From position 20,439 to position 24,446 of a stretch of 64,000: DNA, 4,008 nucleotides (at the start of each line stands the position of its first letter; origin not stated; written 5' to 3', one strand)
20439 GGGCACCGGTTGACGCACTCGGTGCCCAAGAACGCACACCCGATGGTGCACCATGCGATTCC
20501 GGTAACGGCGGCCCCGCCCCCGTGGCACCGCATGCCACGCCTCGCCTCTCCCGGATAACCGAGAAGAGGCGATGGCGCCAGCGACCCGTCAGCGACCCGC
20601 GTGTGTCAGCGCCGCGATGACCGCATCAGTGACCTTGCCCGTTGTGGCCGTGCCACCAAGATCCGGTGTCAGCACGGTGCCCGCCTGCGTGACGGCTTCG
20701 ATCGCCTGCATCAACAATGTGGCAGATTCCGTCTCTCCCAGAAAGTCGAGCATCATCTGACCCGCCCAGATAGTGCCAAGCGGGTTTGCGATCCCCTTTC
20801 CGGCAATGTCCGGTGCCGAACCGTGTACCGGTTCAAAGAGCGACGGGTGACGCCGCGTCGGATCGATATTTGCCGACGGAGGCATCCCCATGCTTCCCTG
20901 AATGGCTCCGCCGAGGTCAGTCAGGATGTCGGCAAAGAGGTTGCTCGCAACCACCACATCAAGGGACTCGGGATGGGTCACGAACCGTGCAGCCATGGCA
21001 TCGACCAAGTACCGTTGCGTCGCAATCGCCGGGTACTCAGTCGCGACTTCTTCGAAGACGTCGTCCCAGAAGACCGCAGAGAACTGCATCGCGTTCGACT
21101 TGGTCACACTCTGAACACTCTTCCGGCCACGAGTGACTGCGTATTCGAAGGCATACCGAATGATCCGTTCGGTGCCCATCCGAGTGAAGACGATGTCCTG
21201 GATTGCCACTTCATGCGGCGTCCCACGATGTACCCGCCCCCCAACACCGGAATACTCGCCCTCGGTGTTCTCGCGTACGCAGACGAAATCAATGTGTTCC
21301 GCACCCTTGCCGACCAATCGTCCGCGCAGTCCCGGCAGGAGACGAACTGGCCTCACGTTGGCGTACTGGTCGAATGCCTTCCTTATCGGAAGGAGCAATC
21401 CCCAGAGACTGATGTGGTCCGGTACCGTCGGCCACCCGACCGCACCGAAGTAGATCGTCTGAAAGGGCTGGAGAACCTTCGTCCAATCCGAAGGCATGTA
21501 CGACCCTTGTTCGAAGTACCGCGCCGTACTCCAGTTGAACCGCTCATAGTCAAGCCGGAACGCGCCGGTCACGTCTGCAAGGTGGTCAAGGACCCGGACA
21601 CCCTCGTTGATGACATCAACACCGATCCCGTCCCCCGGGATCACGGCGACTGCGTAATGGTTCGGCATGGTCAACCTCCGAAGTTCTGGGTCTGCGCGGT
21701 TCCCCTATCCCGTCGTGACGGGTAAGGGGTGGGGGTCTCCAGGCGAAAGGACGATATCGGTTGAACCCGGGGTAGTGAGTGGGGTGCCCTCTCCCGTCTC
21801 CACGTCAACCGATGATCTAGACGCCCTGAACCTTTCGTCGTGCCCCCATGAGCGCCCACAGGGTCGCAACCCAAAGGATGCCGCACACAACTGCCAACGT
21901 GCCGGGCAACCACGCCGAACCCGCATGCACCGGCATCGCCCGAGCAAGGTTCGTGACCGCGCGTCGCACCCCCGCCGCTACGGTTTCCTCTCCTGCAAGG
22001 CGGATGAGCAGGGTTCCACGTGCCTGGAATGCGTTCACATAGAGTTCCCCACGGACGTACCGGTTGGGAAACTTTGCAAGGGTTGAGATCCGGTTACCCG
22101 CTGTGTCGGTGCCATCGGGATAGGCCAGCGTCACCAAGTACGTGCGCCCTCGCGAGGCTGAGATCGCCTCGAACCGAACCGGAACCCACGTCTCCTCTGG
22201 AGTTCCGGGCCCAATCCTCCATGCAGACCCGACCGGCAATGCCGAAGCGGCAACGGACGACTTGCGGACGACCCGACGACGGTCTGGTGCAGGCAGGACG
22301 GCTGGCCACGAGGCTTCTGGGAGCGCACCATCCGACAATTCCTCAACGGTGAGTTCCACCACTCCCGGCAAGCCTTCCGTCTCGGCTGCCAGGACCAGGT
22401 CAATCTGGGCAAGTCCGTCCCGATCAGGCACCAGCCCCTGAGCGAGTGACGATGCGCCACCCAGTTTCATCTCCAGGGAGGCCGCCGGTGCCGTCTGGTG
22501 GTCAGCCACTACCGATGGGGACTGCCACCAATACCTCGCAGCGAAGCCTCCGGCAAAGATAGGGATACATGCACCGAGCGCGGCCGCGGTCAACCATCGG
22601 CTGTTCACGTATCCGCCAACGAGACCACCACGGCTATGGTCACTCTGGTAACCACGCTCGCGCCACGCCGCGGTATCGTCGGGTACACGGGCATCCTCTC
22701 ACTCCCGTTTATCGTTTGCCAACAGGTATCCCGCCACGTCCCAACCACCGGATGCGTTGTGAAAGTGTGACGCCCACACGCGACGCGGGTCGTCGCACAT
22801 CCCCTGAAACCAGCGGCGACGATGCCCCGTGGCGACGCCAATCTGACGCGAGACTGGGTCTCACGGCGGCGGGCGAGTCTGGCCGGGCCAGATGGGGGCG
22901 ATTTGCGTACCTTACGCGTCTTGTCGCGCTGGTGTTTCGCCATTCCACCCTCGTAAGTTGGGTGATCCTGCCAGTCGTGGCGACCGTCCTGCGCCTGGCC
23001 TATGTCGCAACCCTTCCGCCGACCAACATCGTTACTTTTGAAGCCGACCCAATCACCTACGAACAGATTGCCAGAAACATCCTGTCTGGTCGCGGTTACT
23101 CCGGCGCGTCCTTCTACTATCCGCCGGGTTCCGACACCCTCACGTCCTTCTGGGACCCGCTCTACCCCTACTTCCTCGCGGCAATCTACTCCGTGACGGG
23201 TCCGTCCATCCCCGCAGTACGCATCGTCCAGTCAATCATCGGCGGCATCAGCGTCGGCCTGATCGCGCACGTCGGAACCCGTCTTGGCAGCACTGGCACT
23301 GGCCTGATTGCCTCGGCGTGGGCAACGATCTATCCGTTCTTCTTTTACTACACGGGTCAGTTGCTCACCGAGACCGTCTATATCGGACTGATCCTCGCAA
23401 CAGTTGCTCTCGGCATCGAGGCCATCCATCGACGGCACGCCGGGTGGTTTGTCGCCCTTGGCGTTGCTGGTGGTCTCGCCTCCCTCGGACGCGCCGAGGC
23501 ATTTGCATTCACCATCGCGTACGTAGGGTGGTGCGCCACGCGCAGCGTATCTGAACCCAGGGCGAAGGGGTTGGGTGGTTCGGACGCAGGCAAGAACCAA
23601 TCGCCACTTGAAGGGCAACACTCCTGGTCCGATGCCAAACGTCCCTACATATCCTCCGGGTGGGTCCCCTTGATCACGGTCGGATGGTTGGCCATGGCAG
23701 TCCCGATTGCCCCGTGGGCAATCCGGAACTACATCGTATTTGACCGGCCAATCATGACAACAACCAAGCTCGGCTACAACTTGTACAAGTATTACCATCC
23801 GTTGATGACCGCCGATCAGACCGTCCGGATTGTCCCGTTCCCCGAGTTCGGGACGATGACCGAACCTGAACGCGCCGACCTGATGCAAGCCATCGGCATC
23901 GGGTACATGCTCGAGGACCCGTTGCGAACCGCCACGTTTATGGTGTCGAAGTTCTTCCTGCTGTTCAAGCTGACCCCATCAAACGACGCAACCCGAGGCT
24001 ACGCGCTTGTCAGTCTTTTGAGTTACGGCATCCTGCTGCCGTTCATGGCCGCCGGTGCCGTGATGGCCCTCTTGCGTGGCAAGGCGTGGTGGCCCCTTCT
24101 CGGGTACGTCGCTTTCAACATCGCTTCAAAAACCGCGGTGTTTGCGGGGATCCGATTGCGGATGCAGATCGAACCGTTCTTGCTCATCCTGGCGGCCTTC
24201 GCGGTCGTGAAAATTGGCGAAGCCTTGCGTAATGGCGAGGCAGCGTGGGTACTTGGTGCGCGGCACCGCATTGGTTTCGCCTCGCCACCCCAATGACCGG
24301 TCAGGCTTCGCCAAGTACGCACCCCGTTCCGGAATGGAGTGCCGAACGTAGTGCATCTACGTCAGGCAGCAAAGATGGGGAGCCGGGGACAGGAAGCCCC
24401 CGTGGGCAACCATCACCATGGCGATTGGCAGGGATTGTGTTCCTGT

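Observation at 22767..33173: Four translationally coupled genes for giant polytopic membrane proteins; six GT-C/YfhO-type candidates in one 44-kb glycan locus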

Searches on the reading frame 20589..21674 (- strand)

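Call 28: search_protein_families(library=pfam, proteins=[window:20589-21674:-], max_evalue=0.001)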
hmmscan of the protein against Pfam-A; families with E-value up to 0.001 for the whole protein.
window:20589-21674:- (361 aa): 1 family
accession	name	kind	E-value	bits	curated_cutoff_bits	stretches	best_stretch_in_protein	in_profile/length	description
PF00180.25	Iso_dh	-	6.3e-87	292.5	27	1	9-352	2-348/348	Isocitrate/isopropylmalate dehydrogenase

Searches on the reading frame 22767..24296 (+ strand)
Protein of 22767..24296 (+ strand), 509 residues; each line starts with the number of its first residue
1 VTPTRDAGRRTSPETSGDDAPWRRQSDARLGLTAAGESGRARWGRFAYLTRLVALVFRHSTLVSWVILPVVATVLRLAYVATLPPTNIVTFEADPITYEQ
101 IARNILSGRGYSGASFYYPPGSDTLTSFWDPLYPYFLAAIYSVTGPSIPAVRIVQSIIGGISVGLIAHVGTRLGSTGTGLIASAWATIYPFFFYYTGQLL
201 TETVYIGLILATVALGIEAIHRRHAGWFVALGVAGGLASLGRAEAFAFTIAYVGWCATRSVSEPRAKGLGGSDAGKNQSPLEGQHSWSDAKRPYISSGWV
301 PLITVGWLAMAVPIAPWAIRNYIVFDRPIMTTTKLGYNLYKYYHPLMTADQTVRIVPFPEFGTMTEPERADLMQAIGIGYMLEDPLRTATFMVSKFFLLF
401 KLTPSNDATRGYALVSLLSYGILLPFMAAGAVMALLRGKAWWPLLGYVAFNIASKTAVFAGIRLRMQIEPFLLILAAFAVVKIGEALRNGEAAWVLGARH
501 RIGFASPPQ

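Call 5: search_protein_families(library=pfam, proteins=[window:22767-24296:+], max_evalue=0.01)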
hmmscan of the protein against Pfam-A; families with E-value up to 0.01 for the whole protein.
window:22767-24296:+ (509 aa): 1 family
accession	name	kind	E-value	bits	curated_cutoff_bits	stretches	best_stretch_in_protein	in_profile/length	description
PF13231.12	PMT_2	-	7.5e-13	49.4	26.1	1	131-256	4-129/160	Dolichyl-phosphate-mannose-protein mannosyltransferase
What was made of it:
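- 22767..24296 (+): G1: 509-aa ArnT/PMT_2-type GT-C glycosyltransferase. Probable catalytic Asp94 lies in the FEADP motif at 23037-23051. The start could also be ATG 22752. Pfam PMT_2 at 7.5e-13, 49.4 bits against a cut-off of 26.1 (call 5).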

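Call 6: search_protein_families(library=ncbifam, proteins=[window:22767-24296:+], max_evalue=0.1)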
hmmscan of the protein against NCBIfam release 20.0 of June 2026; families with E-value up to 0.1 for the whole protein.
window:22767-24296:+ (509 aa): 1 family
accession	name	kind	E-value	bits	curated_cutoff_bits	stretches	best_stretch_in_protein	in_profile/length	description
TIGR03663.1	TIGR03663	subfamily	0.00049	19.2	126.25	1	131-254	53-175/435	flippase activity-associated protein Agl23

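Call 15: search_solved_structures(query=window:22767-24296:+, max_evalue=10)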
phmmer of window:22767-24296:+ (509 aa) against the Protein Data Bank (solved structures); distinct sequences matched with E-value up to 10: 0.

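Call 74: search_solved_structures(query=A4, max_evalue=10)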
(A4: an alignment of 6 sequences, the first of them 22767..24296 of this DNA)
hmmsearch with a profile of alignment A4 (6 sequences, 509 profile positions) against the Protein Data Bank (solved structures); distinct sequences matched with E-value up to 10: 1.
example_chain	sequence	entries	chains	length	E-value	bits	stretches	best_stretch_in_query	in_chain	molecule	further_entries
8sb4_C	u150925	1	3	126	1.1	10.9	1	229-289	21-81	DH270.1 variable heavy chain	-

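Call 81: find_homologous_proteins(query=window:22767-24296:+, max_evalue=0.001)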
Query window:22767-24296:+ (509 aa): 160 proteins with E <= 0.001 among 8000 candidates; the best 120 are listed.
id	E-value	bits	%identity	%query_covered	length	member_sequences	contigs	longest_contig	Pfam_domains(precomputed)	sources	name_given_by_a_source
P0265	0.0e+0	1017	90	100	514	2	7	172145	PF13231.13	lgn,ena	-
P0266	9.8e-293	989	93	94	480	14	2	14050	PF13231.13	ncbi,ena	-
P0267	1.3e-267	907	76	100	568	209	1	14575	PF13231.13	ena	-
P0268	1.3e-264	897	79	100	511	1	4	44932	PF13231.13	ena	-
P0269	1.9e-262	890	85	91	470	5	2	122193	PF13231.13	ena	-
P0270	1.3e-259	880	84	90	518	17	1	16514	PF13231.13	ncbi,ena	-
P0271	2.8e-253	859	81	90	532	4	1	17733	PF13231.13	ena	-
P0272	2.5e-201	688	93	34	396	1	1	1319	-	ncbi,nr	ncbi:MAG: hypothetical protein EBT22_12780, partial [Chloroflexi bacterium]|nr:hypothetical protein 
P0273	3.0e-169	582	64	83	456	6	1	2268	PF13231.13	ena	-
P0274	1.3e-165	570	62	83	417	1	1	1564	PF13231.13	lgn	-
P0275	2.3e-165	569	63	83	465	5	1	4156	PF13231.13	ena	-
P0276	5.0e-165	568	62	83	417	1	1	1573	PF13231.13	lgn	-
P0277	8.6e-165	567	62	83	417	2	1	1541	PF13231.13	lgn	-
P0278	7.4e-163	561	62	84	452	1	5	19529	PF13231.13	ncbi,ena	-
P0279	2.6e-162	559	61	83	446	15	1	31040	PF13231.13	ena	-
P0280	2.3e-161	556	56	92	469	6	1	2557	PF13231.13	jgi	jgi:4-amino-4-deoxy-L-arabinose transferase-like glycosyltransferase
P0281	4.3e-161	555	61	86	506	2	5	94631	PF13231.13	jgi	jgi:4-amino-4-deoxy-L-arabinose transferase-like glycosyltransferase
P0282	2.8e-160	552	60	83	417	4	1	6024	PF13231.13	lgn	-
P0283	2.7e-138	480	53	86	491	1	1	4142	PF13231.13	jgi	jgi:hypothetical protein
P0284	2.5e-135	470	67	31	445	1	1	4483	PF13231.13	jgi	jgi:4-amino-4-deoxy-L-arabinose transferase-like glycosyltransferase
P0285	5.0e-135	469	53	80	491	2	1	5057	PF13231.13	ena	-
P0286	2.4e-134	467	53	83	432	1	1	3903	PF02516.21,PF13231.13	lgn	-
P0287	1.7e-133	464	54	82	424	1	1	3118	PF03901.24,PF13231.13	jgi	jgi:4-amino-4-deoxy-L-arabinose transferase-like glycosyltransferase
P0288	2.9e-131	457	53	83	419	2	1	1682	PF13231.13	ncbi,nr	ncbi:MAG TPA: glycosyltransferase family 39 protein, partial [Chloroflexota bacterium]|nr:glycosyltr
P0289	4.2e-131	456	55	80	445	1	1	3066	PF13231.13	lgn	-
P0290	2.1e-129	451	53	80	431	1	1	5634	PF13231.13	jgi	jgi:4-amino-4-deoxy-L-arabinose transferase-like glycosyltransferase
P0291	2.3e-129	450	54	79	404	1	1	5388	PF13231.13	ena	-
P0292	3.0e-129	450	50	89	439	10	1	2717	PF13231.13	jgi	jgi:4-amino-4-deoxy-L-arabinose transferase-like glycosyltransferase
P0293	2.6e-128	447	53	81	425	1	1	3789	PF02516.21,PF13231.13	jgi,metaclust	metaclust:\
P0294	4.3e-128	446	54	78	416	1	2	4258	PF13231.13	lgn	-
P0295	5.7e-128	446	53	79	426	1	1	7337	PF03901.24,PF13231.13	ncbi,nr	ncbi:MAG TPA: glycosyltransferase family 39 protein [Chloroflexota bacterium]|nr:glycosyltransferase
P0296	1.1e-127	445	53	80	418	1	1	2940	PF13231.13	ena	-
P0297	1.4e-127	445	53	82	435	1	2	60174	PF02516.21,PF13231.13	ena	-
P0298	3.0e-127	443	53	81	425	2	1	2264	PF02516.21,PF03901.24,PF13231.13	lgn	-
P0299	3.2e-127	443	54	78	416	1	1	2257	PF13231.13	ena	-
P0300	4.8e-127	443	52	85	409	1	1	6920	PF13231.13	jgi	jgi:4-amino-4-deoxy-L-arabinose transferase-like glycosyltransferase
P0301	5.5e-127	443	53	78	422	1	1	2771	PF13231.13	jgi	jgi:4-amino-4-deoxy-L-arabinose transferase-like glycosyltransferase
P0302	1.3e-126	441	51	78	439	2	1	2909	PF13231.13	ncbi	-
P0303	2.1e-126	441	52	81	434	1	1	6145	PF02516.21,PF13231.13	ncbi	-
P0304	3.8e-126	440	50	85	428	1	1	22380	PF13231.13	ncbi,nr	ncbi:MAG: glycosyltransferase family 39 protein [Chloroflexi bacterium]|nr:glycosyltransferase famil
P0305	1.0e-125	438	52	78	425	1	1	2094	PF13231.13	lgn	-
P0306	2.8e-125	437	51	80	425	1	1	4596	PF13231.13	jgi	jgi:4-amino-4-deoxy-L-arabinose transferase-like glycosyltransferase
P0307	2.2e-124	434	50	83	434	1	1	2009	PF13231.13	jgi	jgi:4-amino-4-deoxy-L-arabinose transferase-like glycosyltransferase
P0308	7.2e-124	432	53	78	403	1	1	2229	PF03901.24,PF13231.13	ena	-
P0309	1.3e-123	431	52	79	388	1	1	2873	PF02366.25,PF02516.21,PF13231.13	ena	-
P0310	2.9e-123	430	52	79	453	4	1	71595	PF13231.13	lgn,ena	-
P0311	3.9e-123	430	49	84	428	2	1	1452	PF13231.13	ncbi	-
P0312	2.0e-122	428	52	78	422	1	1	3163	PF02516.21,PF03901.24,PF13231.13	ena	-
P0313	2.6e-122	427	49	82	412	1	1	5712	PF13231.13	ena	-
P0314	5.3e-122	426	52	83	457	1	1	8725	PF13231.13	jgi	jgi:4-amino-4-deoxy-L-arabinose transferase-like glycosyltransferase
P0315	5.8e-122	426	49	81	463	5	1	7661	PF13231.13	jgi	jgi:4-amino-4-deoxy-L-arabinose transferase-like glycosyltransferase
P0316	1.1e-121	425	52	80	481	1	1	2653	PF13231.13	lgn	-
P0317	9.3e-121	422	51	81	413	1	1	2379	PF13231.13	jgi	jgi:4-amino-4-deoxy-L-arabinose transferase-like glycosyltransferase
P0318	9.9e-121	422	49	78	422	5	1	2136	PF13231.13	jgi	jgi:4-amino-4-deoxy-L-arabinose transferase-like glycosyltransferase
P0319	1.2e-120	422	49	79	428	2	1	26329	PF13231.13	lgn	-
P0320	1.7e-120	421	50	78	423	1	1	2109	PF13231.13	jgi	jgi:4-amino-4-deoxy-L-arabinose transferase-like glycosyltransferase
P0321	1.7e-119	418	49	81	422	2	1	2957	PF13231.13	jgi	jgi:hypothetical protein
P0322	7.6e-119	416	48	85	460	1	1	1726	PF13231.13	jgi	jgi:4-amino-4-deoxy-L-arabinose transferase-like glycosyltransferase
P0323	2.3e-118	414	49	82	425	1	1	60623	PF13231.13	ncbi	ncbi:MAG: ArnT family glycosyltransferase [Chloroflexota bacterium]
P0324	4.3e-118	413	49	81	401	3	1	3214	PF13231.13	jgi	-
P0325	8.3e-118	412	47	85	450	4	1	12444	PF13231.13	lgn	-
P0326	1.1e-117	412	49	86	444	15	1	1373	PF13231.13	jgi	jgi:4-amino-4-deoxy-L-arabinose transferase-like glycosyltransferase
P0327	6.0e-117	409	51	82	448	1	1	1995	PF13231.13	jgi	-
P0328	4.0e-113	397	47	86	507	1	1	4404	PF13231.13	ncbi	-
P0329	2.0e-110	388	47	80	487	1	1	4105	PF13231.13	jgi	jgi:4-amino-4-deoxy-L-arabinose transferase-like glycosyltransferase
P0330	1.2e-109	385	58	63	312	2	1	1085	PF13231.13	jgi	jgi:hypothetical protein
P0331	1.7e-102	362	51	70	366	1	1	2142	PF13231.13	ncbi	ncbi:MAG: ArnT family glycosyltransferase, partial [Chloroflexota bacterium]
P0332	7.3e-101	356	49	82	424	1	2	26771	PF13231.13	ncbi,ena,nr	ncbi:MAG: hypothetical protein CL878_01595 [Dehalococcoidia bacterium]|nr:hypothetical protein [Deha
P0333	1.8e-100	355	48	80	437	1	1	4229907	PF13231.13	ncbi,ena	-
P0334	2.5e-100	355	47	80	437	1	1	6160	PF13231.13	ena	-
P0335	4.0e-100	354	48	81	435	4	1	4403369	PF13231.13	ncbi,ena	-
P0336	4.5e-100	354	46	80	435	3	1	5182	PF13231.13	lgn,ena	-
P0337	1.7e-99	352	47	82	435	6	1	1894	PF13231.13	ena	-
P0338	2.9e-99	351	48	82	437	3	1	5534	PF13231.13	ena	-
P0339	1.1e-98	349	47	85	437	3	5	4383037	PF13231.13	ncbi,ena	-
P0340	1.3e-98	349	47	80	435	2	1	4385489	PF13231.13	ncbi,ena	-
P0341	1.6e-98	349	47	80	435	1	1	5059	PF13231.13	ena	-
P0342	1.6e-98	349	47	83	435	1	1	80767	PF13231.13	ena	-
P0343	1.7e-98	349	47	81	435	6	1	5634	PF13231.13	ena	-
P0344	2.2e-98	348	48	83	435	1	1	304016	PF13231.13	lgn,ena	-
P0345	2.3e-98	348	48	80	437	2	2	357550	PF13231.13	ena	-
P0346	1.1e-97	346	47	82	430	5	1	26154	PF13231.13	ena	-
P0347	1.3e-97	346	47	81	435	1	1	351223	PF13231.13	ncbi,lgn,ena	-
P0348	1.6e-97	345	47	81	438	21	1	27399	PF13231.13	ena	-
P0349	4.6e-95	337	47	82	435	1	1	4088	PF13231.13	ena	-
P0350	1.2e-94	336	45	81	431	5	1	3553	PF13231.13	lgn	-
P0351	1.0e-93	333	44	83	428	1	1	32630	PF13231.13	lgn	-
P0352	1.4e-92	329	45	81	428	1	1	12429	PF13231.13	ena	-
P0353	1.7e-89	319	50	64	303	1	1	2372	PF13231.13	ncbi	ncbi:MAG: ArnT family glycosyltransferase, partial [Chloroflexota bacterium]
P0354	1.6e-80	289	46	56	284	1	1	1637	PF13231.13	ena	-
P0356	5.6e-29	119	29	81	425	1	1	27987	PF13231.13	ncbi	ncbi:hypothetical protein ES707_00850 [subsurface metagenome]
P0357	3.9e-28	116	28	86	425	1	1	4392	PF13231.13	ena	-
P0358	2.1e-27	114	29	72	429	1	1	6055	PF13231.13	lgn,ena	-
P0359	5.1e-27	113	27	85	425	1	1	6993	PF13231.13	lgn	-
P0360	3.8e-26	110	27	84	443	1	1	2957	PF13231.13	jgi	jgi:4-amino-4-deoxy-L-arabinose transferase-like glycosyltransferase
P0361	7.7e-26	109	28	71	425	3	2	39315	PF13231.13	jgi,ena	-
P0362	1.8e-25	108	27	72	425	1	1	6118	PF13231.13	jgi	-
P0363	2.5e-25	107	27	72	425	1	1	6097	PF13231.13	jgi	jgi:4-amino-4-deoxy-L-arabinose transferase-like glycosyltransferase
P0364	5.4e-25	106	28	71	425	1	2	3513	PF13231.13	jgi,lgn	-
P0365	1.2e-24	105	28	79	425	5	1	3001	PF13231.13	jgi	-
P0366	9.2e-21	92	27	82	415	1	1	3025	PF13231.13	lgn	-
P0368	6.8e-15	73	34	29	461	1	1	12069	PF02366.25,PF13231.13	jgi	jgi:4-amino-4-deoxy-L-arabinose transferase-like glycosyltransferase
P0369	5.8e-14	70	26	77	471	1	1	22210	PF13231.13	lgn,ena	-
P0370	3.2e-13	67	28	56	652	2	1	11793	PF13431.13,PF23914.2,PF13414.13,PF13176.13,PF13428.13,PF13374.13,PF14559.13,PF13371.13,PF00515.35,PF13424.13,PF13432.13,PF13181.13,PF07719.24,PF13174.13,PF13231.13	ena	-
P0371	8.0e-13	66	27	83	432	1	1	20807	PF13231.13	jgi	jgi:4-amino-4-deoxy-L-arabinose transferase-like glycosyltransferase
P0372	9.2e-13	66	26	81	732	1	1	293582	PF03704.24,PF13431.13,PF23914.2,PF13414.13,PF13176.13,PF13428.13,PF25064.2,PF13374.13,PF07721.21,PF14559.13,PF24575.2,PF13371.13,PF00515.35,PF13424.13,PF21033.5,PF13432.13,PF13181.13,PF07719.24,PF13174.13,PF13231.13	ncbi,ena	-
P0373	1.6e-12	65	29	61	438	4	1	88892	PF13231.13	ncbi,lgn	ncbi:MAG: glycosyltransferase family 39 protein [Longimicrobiales bacterium]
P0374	1.8e-12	65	26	83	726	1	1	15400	PF13431.13,PF23914.2,PF13414.13,PF01535.27,PF13176.13,PF12569.15,PF13428.13,PF13374.13,PF14559.13,PF13371.13,PF17874.8,PF00515.35,PF13424.13,PF21033.5,PF13432.13,PF13181.13,PF07719.24,PF13174.13,PF13231.13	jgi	jgi:pentatricopeptide repeat protein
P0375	5.4e-12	63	33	36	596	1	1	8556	PF14559.13,PF24575.2,PF13431.13,PF13414.13,PF00515.35,PF13432.13,PF13428.13,PF13181.13,PF07719.24,PF13231.13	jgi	jgi:4-amino-4-deoxy-L-arabinose transferase-like glycosyltransferase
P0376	7.6e-12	63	31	35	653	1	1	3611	PF14559.13,PF13431.13,PF13414.13,PF00515.35,PF13424.13,PF13432.13,PF07719.24,PF13231.13,PF13374.13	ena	-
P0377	7.9e-12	63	25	58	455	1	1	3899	PF13231.13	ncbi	-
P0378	8.3e-12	63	25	82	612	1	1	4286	PF13431.13,PF23914.2,PF13414.13,PF13176.13,PF13428.13,PF13374.13,PF14559.13,PF00515.35,PF12895.14,PF13424.13,PF13432.13,PF13181.13,PF14561.13,PF07719.24,PF13174.13,PF13231.13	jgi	jgi:tetratricopeptide (TPR) repeat protein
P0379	7.9e-11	59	27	49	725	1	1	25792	PF25063.1,PF03704.24,PF13431.13,PF23914.2,PF13414.13,PF13176.13,PF13428.13,PF13374.13,PF14559.13,PF24575.2,PF13371.13,PF00515.35,PF12895.14,PF13424.13,PF21033.5,PF13432.13,PF13181.13,PF14561.13,PF07719.24,PF13174.13,PF13231.13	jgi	jgi:tetratricopeptide (TPR) repeat protein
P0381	3.1e-10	57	27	62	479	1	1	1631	PF13231.13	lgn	-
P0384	2.2e-9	55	36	27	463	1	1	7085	PF13231.13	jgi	jgi:4-amino-4-deoxy-L-arabinose transferase-like glycosyltransferase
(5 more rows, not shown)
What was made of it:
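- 22767..24296 (+): Nearly all listed homologues carry PF13231 and are named GT39 or ArnT-like (call 81).
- On Pfam PMT_2 (PF13231) / GT39-GT83, for G1: Nearly all listed homologues carry PF13231 (call 81).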
